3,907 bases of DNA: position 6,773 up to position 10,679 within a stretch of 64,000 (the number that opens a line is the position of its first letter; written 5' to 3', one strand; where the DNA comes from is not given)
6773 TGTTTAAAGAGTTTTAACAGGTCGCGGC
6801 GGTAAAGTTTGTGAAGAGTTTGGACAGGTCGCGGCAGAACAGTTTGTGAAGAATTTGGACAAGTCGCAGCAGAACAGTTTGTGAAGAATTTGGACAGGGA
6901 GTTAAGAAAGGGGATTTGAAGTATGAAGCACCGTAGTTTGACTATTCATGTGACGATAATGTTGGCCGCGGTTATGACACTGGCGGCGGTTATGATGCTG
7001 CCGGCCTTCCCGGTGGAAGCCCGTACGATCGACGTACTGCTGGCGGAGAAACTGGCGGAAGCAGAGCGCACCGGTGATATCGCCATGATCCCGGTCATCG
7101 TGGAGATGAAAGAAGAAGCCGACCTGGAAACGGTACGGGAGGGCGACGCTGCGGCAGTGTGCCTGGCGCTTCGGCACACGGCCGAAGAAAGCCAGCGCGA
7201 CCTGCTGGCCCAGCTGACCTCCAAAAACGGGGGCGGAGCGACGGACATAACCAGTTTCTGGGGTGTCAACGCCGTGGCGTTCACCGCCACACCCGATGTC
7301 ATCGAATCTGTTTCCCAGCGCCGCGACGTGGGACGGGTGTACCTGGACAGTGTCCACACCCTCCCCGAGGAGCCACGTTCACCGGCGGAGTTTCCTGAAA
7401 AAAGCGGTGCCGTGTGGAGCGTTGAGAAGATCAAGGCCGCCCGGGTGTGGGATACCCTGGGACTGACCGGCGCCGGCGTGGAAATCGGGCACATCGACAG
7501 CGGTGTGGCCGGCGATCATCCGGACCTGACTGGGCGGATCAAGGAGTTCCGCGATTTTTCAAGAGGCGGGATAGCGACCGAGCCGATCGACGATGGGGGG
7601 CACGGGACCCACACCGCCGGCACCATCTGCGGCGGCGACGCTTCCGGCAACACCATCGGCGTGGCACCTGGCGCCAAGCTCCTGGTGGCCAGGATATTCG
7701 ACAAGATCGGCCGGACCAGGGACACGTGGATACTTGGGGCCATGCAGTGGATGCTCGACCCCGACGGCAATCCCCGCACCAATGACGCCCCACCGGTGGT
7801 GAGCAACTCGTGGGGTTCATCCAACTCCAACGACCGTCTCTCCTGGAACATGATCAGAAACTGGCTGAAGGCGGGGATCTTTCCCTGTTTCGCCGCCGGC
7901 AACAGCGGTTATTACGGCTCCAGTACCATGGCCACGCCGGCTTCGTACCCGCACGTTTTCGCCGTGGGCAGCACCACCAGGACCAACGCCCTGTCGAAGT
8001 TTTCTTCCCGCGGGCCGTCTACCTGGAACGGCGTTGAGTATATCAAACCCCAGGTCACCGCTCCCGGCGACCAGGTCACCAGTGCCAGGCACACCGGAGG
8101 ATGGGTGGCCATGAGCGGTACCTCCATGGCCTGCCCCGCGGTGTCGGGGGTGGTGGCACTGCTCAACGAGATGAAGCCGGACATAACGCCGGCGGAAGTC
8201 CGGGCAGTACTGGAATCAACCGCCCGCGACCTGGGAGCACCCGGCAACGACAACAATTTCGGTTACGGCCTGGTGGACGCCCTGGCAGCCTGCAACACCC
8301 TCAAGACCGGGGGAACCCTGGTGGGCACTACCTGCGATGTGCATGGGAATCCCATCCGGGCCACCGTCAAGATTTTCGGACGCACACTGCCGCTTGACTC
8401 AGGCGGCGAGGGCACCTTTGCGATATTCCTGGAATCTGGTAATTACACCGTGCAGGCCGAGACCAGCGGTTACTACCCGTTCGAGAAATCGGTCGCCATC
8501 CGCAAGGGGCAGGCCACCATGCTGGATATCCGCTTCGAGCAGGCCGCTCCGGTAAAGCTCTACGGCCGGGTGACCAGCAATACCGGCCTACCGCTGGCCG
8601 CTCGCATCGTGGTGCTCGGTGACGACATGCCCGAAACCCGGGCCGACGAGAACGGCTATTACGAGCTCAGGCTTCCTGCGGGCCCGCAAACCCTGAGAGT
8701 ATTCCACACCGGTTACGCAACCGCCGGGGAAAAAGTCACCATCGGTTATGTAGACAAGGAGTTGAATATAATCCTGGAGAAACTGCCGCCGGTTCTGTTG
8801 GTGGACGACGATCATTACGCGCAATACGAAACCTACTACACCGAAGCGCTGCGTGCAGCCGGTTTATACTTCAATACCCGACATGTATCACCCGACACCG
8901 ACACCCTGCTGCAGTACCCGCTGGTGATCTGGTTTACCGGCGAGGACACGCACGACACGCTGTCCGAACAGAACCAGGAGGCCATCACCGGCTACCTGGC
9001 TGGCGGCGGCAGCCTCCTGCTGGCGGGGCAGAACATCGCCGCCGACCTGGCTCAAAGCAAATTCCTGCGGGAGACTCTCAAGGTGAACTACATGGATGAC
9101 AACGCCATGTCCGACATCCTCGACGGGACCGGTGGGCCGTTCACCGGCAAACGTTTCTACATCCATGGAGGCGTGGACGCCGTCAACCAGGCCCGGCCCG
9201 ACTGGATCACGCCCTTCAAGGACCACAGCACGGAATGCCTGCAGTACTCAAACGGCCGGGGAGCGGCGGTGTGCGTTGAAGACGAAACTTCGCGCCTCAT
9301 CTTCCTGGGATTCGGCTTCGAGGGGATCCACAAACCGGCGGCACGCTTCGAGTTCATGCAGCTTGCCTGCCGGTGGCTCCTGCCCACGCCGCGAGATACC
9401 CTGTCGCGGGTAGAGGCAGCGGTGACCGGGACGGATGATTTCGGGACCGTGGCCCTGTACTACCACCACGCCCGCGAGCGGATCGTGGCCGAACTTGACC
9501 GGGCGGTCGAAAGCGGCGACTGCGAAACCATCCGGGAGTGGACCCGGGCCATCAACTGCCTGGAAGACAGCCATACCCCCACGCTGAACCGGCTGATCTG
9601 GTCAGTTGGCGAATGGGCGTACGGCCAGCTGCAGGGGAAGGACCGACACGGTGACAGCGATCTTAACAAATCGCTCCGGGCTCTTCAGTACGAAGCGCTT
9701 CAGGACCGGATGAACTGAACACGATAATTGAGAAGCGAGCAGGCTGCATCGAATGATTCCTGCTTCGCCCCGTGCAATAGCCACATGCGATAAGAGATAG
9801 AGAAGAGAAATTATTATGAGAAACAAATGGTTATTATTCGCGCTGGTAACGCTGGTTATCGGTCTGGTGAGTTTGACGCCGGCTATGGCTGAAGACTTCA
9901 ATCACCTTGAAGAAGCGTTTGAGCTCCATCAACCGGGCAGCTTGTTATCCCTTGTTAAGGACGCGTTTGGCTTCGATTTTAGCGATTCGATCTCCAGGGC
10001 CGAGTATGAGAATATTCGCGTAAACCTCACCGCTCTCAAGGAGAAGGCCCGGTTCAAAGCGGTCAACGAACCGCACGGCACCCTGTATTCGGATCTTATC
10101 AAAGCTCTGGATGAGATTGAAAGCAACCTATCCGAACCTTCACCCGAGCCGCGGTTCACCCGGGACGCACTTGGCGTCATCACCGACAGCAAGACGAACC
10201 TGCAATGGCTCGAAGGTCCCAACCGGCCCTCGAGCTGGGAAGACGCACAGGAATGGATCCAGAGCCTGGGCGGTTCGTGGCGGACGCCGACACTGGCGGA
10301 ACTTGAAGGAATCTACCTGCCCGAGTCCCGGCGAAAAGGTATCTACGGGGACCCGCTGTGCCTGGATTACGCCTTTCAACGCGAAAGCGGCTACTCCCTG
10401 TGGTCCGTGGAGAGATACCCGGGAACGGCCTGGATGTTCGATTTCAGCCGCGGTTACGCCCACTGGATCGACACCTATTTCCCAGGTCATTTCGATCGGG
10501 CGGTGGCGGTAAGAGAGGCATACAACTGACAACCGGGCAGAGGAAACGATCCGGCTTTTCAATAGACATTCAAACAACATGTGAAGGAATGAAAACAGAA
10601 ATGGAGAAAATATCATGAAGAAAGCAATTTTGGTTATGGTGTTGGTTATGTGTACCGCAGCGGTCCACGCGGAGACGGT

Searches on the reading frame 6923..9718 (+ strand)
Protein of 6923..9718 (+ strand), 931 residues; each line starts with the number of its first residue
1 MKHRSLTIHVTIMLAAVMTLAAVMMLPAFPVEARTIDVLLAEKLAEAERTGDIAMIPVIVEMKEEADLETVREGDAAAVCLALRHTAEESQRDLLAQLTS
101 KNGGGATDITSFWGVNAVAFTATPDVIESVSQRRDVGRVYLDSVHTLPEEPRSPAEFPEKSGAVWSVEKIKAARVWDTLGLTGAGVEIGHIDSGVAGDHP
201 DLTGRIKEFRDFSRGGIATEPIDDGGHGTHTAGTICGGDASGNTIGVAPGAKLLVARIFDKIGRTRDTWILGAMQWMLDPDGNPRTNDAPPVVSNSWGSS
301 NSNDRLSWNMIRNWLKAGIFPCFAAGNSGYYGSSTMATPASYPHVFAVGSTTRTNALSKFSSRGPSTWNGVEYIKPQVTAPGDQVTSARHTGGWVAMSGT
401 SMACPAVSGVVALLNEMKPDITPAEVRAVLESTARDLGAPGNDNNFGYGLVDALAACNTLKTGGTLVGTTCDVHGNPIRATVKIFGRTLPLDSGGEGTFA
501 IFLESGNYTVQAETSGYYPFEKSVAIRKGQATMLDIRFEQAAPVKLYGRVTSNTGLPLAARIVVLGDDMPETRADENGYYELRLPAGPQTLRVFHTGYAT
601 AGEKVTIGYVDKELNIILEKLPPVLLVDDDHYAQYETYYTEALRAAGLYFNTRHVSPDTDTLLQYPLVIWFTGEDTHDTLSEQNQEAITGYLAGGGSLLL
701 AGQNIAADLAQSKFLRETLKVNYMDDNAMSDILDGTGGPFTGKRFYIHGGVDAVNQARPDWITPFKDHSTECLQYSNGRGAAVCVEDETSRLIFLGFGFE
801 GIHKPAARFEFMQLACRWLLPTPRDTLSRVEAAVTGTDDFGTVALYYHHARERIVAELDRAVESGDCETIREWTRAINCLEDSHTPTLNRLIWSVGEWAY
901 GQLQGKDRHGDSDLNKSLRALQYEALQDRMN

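Call 12: search_protein_families(library=pfam, proteins=[window:6923-9718:+], max_evalue=0.001)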
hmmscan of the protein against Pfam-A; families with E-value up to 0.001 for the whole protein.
window:6923-9718:+ (931 aa): 4 families
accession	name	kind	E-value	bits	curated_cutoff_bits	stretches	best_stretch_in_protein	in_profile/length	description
PF00082.27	Peptidase_S8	-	4.9e-55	187.3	21.8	1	183-449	1-288/288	Subtilase family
PF13620.12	CarboxypepD_reg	-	4.6e-19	69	32.3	2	546-608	2-70/82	Carboxypeptidase regulatory-like domain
PF13715.12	CarbopepD_reg_2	-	1.4e-14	54.3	32.2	2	547-618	2-76/88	CarboxypepD_reg-like domain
PF08308.17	PEGA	-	2e-07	31.3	20.8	1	503-541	32-70/71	PEGA domain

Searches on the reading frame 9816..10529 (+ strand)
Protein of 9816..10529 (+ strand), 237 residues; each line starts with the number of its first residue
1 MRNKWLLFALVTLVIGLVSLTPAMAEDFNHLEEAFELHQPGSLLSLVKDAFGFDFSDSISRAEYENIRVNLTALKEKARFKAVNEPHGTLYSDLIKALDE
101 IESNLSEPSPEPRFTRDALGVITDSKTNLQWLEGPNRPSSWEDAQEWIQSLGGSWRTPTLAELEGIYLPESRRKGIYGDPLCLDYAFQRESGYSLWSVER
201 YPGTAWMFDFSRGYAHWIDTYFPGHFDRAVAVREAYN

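Call 12: search_protein_families(library=pfam, proteins=[window:9816-10529:+], max_evalue=0.001)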
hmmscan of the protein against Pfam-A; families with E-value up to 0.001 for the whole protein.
window:9816-10529:+ (237 aa): 1 family
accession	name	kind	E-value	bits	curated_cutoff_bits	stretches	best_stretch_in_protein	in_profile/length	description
PF07603.17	Lcl_C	-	2e-10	41.4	34.9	1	120-219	1-106/117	Lcl C-terminal domain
